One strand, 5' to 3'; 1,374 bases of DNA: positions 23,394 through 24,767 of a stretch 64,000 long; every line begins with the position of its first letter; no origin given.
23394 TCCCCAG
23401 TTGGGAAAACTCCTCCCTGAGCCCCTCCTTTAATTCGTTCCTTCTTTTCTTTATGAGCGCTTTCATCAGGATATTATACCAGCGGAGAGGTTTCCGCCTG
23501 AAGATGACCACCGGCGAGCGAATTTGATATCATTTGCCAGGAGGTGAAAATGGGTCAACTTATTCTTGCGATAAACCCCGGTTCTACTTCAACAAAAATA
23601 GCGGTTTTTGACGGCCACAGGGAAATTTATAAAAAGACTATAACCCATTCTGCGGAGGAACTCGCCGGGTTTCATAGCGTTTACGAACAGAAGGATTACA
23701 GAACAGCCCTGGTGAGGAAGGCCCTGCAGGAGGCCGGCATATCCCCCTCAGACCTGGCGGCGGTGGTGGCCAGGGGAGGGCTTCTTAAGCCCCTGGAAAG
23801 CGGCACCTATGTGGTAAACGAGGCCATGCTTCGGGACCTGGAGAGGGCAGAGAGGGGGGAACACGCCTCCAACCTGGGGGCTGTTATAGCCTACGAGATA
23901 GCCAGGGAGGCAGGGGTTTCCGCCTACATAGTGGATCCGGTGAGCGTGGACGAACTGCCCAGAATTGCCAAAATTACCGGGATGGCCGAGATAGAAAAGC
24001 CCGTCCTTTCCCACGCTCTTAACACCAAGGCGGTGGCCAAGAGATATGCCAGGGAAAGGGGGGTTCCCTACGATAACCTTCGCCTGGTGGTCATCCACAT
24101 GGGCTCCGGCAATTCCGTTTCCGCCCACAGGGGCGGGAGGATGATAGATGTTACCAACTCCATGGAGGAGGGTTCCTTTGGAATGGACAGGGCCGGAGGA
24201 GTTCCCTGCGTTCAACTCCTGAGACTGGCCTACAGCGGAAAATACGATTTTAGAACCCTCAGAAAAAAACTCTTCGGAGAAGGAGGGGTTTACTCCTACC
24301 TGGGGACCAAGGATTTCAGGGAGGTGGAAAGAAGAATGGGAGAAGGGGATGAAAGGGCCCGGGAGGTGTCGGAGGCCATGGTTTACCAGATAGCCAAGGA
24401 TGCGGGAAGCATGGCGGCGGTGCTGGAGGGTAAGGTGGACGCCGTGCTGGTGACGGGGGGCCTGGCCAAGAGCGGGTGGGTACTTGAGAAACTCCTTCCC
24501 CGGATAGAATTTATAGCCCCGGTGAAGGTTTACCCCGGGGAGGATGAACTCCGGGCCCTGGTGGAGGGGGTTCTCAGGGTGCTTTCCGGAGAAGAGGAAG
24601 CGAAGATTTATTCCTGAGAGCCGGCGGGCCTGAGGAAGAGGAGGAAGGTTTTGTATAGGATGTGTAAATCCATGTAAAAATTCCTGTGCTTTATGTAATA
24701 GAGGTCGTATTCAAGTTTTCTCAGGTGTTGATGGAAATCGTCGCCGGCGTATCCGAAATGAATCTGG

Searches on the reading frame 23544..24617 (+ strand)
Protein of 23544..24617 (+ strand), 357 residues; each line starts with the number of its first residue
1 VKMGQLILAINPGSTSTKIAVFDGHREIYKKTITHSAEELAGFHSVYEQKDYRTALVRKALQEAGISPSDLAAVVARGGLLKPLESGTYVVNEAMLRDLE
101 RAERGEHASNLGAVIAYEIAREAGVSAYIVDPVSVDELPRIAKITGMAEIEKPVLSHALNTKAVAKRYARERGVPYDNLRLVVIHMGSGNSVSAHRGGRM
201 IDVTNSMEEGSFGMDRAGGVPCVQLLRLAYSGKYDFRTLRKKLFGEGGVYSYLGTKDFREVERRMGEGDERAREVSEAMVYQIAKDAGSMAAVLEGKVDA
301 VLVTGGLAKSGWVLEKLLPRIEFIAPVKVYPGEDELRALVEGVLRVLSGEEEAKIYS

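Call 58: search_protein_families(library=pfam, proteins=[window:23544-24617:+], max_evalue=0.00001)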
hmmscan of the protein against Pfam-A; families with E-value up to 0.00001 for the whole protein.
window:23544-24617:+ (357 aa): 1 family
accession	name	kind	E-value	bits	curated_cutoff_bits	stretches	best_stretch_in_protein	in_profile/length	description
PF00871.23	Acetate_kinase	-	4.5e-19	68.8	22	1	160-319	181-345/392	Acetokinase family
